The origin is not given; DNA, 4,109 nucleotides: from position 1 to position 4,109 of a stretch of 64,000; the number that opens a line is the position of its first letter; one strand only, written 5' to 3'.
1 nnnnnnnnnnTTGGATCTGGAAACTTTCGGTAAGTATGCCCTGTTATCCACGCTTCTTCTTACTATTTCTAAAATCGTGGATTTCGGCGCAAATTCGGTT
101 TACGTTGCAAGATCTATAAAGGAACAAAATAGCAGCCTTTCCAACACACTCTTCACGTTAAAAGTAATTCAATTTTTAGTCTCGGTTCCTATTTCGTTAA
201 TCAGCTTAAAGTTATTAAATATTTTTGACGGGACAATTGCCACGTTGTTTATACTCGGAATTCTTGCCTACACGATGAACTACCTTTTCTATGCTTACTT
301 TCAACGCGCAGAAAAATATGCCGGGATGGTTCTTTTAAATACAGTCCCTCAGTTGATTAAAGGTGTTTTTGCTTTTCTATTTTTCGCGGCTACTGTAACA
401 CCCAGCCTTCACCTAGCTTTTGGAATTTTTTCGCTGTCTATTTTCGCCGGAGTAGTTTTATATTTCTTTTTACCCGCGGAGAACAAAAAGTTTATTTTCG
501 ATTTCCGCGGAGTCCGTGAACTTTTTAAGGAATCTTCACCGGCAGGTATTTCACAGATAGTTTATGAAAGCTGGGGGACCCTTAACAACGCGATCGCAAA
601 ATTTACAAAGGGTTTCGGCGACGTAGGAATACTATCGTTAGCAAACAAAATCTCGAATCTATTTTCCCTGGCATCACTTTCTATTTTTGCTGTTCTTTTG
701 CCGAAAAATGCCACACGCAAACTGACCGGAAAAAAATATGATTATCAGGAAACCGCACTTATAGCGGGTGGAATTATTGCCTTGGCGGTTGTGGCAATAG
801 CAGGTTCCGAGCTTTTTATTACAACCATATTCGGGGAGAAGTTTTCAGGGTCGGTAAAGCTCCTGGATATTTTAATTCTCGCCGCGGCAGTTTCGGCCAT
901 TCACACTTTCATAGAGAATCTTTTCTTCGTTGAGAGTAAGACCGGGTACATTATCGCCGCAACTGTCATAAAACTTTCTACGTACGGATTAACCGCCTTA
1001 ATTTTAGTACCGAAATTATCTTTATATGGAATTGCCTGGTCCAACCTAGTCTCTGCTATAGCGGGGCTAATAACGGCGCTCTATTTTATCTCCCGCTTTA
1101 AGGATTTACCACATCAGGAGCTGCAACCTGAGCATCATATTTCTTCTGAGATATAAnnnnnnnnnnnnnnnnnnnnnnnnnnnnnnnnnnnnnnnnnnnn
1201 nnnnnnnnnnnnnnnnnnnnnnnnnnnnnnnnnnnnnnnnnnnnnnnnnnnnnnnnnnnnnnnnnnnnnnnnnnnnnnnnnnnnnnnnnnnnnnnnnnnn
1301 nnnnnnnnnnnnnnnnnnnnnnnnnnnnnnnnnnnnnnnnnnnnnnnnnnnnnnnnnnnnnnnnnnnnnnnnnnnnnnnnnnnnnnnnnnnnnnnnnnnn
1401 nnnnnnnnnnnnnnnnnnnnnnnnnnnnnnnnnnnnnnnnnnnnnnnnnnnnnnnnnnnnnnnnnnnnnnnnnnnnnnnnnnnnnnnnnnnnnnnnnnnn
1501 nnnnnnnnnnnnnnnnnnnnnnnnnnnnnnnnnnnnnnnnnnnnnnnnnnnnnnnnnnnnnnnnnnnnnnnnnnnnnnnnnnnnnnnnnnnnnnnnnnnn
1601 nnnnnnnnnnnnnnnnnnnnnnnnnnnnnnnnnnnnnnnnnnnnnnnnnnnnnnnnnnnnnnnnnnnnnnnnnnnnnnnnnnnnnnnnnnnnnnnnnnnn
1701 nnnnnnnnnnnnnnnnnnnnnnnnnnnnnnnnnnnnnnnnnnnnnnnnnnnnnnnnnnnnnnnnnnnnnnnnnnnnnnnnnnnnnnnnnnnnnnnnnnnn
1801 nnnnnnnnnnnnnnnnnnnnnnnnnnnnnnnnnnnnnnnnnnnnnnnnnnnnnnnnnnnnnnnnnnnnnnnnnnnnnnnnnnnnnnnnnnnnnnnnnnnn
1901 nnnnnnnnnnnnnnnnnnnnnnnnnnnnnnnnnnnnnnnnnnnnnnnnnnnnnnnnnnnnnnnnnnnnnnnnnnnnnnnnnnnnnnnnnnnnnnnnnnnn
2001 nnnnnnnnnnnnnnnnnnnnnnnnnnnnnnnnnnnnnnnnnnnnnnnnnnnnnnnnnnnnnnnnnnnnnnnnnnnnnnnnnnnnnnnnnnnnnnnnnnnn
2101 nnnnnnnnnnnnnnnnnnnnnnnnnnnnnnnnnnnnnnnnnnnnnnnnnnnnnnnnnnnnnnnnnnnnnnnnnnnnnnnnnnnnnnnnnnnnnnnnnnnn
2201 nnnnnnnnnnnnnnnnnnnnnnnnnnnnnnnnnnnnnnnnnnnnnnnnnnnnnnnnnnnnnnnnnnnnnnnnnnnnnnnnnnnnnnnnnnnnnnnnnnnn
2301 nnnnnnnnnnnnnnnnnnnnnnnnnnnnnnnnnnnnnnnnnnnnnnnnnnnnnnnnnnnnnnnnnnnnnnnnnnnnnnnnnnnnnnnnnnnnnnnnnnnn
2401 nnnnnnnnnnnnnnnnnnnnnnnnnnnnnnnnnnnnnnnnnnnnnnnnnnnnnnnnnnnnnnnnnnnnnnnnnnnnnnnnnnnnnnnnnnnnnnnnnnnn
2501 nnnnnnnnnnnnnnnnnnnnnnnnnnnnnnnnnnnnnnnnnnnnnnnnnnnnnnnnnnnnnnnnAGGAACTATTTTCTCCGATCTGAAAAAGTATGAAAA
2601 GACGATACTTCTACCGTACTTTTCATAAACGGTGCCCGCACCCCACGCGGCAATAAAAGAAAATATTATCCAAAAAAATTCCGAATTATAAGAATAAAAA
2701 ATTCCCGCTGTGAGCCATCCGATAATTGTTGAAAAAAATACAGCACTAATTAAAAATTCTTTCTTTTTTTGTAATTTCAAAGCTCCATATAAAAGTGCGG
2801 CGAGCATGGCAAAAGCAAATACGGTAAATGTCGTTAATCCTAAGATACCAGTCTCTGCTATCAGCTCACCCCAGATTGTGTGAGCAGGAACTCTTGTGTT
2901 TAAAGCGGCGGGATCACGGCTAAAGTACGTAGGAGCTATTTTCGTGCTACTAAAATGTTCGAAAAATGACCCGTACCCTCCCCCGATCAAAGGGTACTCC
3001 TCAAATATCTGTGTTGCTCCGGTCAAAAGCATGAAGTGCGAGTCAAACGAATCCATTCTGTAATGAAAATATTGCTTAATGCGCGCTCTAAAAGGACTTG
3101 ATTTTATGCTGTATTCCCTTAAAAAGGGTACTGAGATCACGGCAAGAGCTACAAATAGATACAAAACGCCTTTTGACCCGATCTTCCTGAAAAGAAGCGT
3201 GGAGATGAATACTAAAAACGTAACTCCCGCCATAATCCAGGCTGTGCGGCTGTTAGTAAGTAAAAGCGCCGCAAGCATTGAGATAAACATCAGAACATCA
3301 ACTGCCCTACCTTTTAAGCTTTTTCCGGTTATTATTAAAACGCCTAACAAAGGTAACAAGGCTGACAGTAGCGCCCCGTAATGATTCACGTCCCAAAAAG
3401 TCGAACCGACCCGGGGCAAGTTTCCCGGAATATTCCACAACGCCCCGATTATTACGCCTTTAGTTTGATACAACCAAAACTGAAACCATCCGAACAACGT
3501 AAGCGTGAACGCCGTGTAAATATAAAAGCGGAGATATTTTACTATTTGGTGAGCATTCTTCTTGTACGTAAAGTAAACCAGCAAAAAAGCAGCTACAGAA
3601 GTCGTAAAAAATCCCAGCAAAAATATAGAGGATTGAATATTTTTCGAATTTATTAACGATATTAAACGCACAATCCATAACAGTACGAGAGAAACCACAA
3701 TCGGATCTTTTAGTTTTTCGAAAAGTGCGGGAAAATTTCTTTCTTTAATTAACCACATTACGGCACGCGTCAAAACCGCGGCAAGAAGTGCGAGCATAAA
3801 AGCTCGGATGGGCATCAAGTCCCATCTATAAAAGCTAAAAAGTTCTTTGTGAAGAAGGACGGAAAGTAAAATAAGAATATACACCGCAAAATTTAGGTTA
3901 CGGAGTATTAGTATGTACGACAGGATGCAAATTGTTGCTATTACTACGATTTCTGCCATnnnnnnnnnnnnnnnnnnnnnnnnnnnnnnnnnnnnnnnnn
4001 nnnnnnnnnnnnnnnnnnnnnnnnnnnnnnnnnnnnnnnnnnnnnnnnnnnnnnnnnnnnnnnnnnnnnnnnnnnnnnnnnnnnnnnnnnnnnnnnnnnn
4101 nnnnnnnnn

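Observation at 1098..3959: Single 953-aa protein fusing an O-antigen-ligase-like (Wzy_C) domain to an ArnT/PMT-type GT-C glycosyltransferase domain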

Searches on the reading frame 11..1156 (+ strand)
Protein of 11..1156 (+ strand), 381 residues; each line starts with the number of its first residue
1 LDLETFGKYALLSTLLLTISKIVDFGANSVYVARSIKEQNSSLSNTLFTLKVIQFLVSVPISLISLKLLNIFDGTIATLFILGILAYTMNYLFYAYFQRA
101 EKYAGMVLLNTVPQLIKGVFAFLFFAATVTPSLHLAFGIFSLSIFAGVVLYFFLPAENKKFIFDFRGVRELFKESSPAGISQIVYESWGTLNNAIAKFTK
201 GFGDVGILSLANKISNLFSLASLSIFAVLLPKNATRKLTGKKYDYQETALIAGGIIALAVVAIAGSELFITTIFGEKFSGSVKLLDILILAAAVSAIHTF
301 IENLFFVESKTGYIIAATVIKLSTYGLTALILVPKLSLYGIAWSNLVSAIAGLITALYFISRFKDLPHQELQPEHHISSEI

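Call 3: search_protein_families(library=pfam, proteins=[window:11-1156:+], max_evalue=0.01)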
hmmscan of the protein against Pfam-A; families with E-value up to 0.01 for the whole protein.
window:11-1156:+ (381 aa): 1 family
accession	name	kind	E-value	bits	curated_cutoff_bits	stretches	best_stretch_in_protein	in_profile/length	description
PF01943.22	Polysacc_synt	-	1.3e-13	51.5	28.2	1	2-231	31-268/274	Polysaccharide biosynthesis protein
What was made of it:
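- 11..1156 (+): Convergent Wzx-type flippase (Polysacc_synt). Probably cut at its 5' end by the window edge. Its 3' end overlaps the fusion's 3' end by 59 nt. Pfam match starts at profile position 31 (call 3).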

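Call 18: search_protein_families(library=ncbifam, proteins=[window:11-1156:+], max_evalue=0.01)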
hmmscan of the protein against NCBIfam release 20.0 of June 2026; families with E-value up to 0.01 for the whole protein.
window:11-1156:+ (381 aa): 1 family
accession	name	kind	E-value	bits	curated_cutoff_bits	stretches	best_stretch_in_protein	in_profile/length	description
NF050818.1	PolSacchBiosHfsF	equivalog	0.00073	18.7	700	0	255-367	300-410/468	polysaccharide biosynthesis protein HfsF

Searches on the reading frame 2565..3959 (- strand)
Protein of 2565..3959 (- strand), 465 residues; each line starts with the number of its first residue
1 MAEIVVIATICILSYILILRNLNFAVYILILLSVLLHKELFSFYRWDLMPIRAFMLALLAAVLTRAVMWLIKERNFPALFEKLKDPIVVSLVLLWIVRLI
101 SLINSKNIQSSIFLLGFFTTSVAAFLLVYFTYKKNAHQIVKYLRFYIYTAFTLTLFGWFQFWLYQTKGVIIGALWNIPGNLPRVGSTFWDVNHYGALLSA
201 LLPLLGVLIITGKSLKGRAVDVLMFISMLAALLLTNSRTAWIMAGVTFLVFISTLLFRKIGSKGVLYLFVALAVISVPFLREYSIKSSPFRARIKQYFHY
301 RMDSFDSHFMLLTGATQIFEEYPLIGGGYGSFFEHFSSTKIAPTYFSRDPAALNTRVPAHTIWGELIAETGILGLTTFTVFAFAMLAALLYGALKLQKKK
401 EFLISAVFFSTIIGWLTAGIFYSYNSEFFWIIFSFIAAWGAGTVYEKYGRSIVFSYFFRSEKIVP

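Call 36: search_protein_representatives(protein=window:2565-3959:-)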
Query: 465 residues. Proteins with E-value up to 0.001 (for the whole library): 542; up to 1e-10: 115; up to 1e-30: 71. The best 150 are listed.
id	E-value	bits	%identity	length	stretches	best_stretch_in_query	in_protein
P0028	8.1e-163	559.5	57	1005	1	3-459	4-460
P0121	8.2e-132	457.3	50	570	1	3-461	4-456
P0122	3.7e-129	448.5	51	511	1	3-443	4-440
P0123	6.9e-126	437.8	49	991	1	9-460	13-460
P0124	3.8e-123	428.7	47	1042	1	3-444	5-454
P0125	1.1e-122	427.2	48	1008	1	3-446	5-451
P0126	4.2e-119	415.4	47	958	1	3-436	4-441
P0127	2.3e-115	403.1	54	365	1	2-356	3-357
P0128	9.9e-115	401.0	45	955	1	3-435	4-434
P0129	1.8e-110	386.9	43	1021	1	4-461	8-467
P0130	1.3e-104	367.7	44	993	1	3-441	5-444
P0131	1.1e-100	354.7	41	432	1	2-430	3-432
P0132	6.1e-100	352.2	45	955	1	3-446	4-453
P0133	6.7e-94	332.3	42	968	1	8-443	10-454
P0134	1.6e-85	304.7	44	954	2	181-437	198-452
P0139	1.4e-69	252.2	33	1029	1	3-433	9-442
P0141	6.7e-67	243.3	35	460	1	3-436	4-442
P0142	4.4e-65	237.4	35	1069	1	3-435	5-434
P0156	9.0e-45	170.4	33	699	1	25-448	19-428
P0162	1.8e-40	156.2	32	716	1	28-442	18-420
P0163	1.7e-39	153.0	31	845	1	24-441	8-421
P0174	1.7e-34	136.5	29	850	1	26-435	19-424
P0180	5.0e-33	131.7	38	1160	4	286-387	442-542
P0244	3.2e-09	53.2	24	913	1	182-436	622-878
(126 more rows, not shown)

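Call 37: search_protein_families(library=pfam, proteins=[P0131, P0141, P0156, P0162, P0163, P0174, P0139, P0142, P0180, P0244], max_evalue=0.001)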
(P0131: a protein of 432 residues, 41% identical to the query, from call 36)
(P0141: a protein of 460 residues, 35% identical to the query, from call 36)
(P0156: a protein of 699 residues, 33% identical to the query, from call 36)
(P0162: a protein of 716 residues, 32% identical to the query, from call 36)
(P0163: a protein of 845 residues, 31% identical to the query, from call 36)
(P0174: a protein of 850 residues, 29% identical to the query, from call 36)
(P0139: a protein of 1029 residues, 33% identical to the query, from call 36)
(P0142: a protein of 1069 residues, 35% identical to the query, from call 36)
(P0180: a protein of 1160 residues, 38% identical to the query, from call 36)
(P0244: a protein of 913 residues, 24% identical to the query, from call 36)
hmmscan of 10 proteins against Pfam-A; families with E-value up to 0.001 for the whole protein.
P0131 (432 aa): 1 family
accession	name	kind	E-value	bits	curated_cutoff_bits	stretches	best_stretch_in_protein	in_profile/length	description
PF04932.20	Wzy_C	-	3.1e-17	63.2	31.7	1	226-380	2-148/149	O-Antigen ligase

P0141 (460 aa): 1 family
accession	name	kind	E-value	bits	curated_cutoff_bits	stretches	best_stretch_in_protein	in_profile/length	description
PF04932.20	Wzy_C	-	2.3e-14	53.9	31.7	1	232-386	2-148/149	O-Antigen ligase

P0156 (699 aa): 1 family
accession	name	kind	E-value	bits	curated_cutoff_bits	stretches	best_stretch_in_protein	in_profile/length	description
PF04932.20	Wzy_C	-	2e-16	60.5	31.7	1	207-362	1-149/149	O-Antigen ligase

P0162 (716 aa): 1 family
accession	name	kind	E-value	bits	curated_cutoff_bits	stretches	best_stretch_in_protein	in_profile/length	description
PF04932.20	Wzy_C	-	6.7e-13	49.1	31.7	1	206-361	2-149/149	O-Antigen ligase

P0163 (845 aa): 2 families
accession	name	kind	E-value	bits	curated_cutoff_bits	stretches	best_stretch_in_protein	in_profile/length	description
PF04932.20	Wzy_C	-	9.2e-18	64.9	31.7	1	208-359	3-149/149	O-Antigen ligase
PF13231.12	PMT_2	-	5.1e-11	43.5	26.1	1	510-669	2-159/160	Dolichyl-phosphate-mannose-protein mannosyltransferase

P0174 (850 aa): 2 families
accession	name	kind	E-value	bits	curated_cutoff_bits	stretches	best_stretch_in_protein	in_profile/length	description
PF04932.20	Wzy_C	-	5.6e-14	52.6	31.7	1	218-369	3-149/149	O-Antigen ligase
PF13231.12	PMT_2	-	4.6e-09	37.1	26.1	1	513-670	2-159/160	Dolichyl-phosphate-mannose-protein mannosyltransferase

P0139 (1029 aa): 3 families
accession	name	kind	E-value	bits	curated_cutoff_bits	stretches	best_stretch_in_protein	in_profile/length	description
PF13231.12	PMT_2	-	3e-19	70.2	26.1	1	530-697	2-160/160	Dolichyl-phosphate-mannose-protein mannosyltransferase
PF02366.24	PMT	-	1.6e-17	64.4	22.7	1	527-700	59-235/245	Dolichyl-phosphate-mannose-protein mannosyltransferase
PF04932.20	Wzy_C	-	9.8e-17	61.6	31.7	1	234-387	2-148/149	O-Antigen ligase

P0142 (1069 aa): 3 families
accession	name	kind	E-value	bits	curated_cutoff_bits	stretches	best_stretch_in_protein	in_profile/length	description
PF04932.20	Wzy_C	-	7.8e-16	58.6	31.7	1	227-379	3-148/149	O-Antigen ligase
PF02366.24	PMT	-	5.2e-14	52.8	22.7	1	467-685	3-233/245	Dolichyl-phosphate-mannose-protein mannosyltransferase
PF13231.12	PMT_2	-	9.2e-14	52.4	26.1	1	519-682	2-157/160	Dolichyl-phosphate-mannose-protein mannosyltransferase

P0180 (1160 aa): 3 families
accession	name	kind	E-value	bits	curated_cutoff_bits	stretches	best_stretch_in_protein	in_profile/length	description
PF13231.12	PMT_2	-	3.9e-16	60.1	26.1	1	706-849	2-132/160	Dolichyl-phosphate-mannose-protein mannosyltransferase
PF02366.24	PMT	-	1.1e-12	48.5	22.7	1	655-859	3-212/245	Dolichyl-phosphate-mannose-protein mannosyltransferase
PF04932.20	Wzy_C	-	1.7e-07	31.6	31.7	1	336-533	2-148/149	O-Antigen ligase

P0244 (913 aa): 5 families
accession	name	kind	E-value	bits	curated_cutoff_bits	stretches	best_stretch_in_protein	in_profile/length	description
PF00535.33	Glycos_transf_2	-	1.9e-22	80.4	23.3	1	49-210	1-162/168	Glycosyl transferase family 2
PF13641.12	Glyco_tranf_2_3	-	6.1e-18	66.1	27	1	46-252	1-216/230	Glycosyltransferase like family 2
PF04932.20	Wzy_C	-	9.6e-18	64.8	31.7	1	664-818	2-149/149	O-Antigen ligase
PF13632.12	Glyco_trans_2_3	-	6.5e-06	26.5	27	1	130-314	3-182/198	Glycosyl transferase family group 2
PF13506.12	Glyco_transf_21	-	1.4e-05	25.1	21.7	1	112-249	17-157/174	Glycosyl transferase family 21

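Call 46: find_encoding_contigs(protein=P0131, flank=6000, max_places=4)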
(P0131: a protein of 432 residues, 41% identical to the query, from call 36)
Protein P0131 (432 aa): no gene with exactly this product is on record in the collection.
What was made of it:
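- Tried and rejected: (5) Look-up of the contig for standalone homologue P0131 found nothing on record (call 46).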

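Call 58: list_cluster_members(proteins=[P0139, P0142, P0163, P0174, P0180, P0156, P0162, P0131, P0141, P0244])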
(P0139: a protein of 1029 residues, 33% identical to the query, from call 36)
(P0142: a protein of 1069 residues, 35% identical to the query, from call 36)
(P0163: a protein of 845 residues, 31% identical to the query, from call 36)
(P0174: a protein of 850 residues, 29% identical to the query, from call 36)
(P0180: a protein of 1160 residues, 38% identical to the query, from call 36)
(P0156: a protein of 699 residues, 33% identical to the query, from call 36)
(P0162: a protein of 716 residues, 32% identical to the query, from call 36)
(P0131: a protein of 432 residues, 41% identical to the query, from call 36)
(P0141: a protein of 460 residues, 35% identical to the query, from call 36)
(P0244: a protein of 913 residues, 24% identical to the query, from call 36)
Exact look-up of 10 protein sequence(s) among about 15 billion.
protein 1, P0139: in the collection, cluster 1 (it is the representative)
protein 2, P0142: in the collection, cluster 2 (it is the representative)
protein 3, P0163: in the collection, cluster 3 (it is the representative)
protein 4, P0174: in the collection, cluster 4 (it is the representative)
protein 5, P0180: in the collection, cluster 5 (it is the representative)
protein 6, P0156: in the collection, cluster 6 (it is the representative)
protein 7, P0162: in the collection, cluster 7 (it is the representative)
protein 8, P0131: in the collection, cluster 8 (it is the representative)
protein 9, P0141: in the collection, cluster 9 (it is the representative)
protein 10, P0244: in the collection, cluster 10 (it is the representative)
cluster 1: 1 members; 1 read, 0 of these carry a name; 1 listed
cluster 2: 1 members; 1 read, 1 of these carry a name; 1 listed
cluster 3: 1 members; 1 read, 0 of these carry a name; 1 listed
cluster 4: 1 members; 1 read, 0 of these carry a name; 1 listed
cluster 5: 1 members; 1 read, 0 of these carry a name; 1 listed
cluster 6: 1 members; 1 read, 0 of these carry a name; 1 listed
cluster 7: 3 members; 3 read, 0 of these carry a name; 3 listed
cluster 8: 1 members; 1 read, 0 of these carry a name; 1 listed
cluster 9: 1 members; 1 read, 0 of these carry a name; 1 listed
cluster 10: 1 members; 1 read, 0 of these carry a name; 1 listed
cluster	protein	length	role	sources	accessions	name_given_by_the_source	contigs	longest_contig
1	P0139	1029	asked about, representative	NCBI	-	-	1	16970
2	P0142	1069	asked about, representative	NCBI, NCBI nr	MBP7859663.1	glycosyltransferase family 39 protein [Patescibacteria group bacterium]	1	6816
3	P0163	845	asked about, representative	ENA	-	-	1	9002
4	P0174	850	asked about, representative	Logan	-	-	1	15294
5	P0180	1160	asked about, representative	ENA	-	-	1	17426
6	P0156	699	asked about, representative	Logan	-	-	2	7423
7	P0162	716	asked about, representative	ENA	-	-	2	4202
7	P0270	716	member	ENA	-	-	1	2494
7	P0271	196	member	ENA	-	-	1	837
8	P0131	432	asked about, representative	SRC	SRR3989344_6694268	-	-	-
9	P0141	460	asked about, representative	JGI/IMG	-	-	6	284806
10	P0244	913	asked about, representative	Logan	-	-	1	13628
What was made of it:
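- Tried and rejected: (6) Cluster-member look-up gave an organism name for only one distant fusion (call 58).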

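Call 59: find_encoding_contigs(protein=P0141, flank=7000, max_places=3)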
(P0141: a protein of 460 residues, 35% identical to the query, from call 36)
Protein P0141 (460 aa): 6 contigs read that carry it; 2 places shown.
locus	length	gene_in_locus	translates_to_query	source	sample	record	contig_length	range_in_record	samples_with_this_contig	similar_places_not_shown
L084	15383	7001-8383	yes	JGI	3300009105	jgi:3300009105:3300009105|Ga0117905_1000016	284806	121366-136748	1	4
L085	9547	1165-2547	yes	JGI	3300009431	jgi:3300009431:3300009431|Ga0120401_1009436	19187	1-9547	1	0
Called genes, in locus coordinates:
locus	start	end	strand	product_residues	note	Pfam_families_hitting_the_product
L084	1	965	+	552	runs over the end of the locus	PF02366:PMT, PF13231:PMT_2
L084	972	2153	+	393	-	PF00534:Glycos_transf_1, PF13692:Glyco_trans_1_4, PF13524:Glyco_trans_1_2 (weak)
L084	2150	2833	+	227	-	PF00535:Glycos_transf_2, PF10111:Glyco_tranf_2_2, PF13641:Glyco_tranf_2_3 (weak)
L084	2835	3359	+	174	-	PF00710:Asparaginase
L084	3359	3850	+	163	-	PF06185:YecM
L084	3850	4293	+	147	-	PF04191:PEMT, PF04140:ICMT (weak)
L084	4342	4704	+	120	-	PF00903:Glyoxalase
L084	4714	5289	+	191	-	PF01928:CYTH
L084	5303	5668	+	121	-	-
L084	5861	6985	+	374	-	PF13477:Glyco_trans_4_2, PF13439:Glyco_transf_4, PF13579:Glyco_trans_4_4, PF02350:Epimerase_2 (weak), PF00534:Glycos_transf_1, PF13692:Glyco_trans_1_4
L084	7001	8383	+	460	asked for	PF04932:Wzy_C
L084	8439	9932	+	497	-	PF02366:PMT, PF13231:PMT_2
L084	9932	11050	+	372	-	PF00534:Glycos_transf_1, PF13692:Glyco_trans_1_4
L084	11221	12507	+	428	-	PF04932:Wzy_C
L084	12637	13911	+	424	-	PF01943:Polysacc_synt, PF13440:Polysacc_synt_3, PF03023:MurJ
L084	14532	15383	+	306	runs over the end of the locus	-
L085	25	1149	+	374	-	PF13477:Glyco_trans_4_2, PF13439:Glyco_transf_4, PF13579:Glyco_trans_4_4, PF02350:Epimerase_2 (weak), PF00534:Glycos_transf_1, PF13692:Glyco_trans_1_4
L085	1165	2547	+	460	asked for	PF04932:Wzy_C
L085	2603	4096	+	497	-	PF02366:PMT, PF13231:PMT_2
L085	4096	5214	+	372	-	PF00534:Glycos_transf_1, PF13692:Glyco_trans_1_4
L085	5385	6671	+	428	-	PF04932:Wzy_C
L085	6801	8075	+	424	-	PF01943:Polysacc_synt, PF13440:Polysacc_synt_3, PF03023:MurJ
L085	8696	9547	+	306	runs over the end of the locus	-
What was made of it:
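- A split form exists in a relative (call 59).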

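Call 60: find_encoding_contigs(protein=P0156, flank=7000, max_places=2)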
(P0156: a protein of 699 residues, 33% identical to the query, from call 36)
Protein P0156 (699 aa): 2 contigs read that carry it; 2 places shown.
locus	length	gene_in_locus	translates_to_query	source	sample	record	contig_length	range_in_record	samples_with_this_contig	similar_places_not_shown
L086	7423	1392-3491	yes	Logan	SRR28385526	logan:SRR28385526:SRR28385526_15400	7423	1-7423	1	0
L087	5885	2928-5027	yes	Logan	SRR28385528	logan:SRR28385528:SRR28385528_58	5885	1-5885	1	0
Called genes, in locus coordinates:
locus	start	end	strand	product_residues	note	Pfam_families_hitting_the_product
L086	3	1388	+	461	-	?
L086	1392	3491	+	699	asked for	PF04932:Wzy_C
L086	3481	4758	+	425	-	PF01943:Polysacc_synt, PF13440:Polysacc_synt_3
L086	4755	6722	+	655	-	PF00535:Glycos_transf_2, PF10111:Glyco_tranf_2_2 (faint), PF13641:Glyco_tranf_2_3 (faint), PF00535:Glycos_transf_2, PF13632:Glyco_trans_2_3 (faint)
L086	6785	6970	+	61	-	PF04014:MazE_antitoxin (weak)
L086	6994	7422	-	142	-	?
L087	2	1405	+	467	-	?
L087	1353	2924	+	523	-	PF13231:PMT_2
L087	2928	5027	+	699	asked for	PF04932:Wzy_C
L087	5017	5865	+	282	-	PF01943:Polysacc_synt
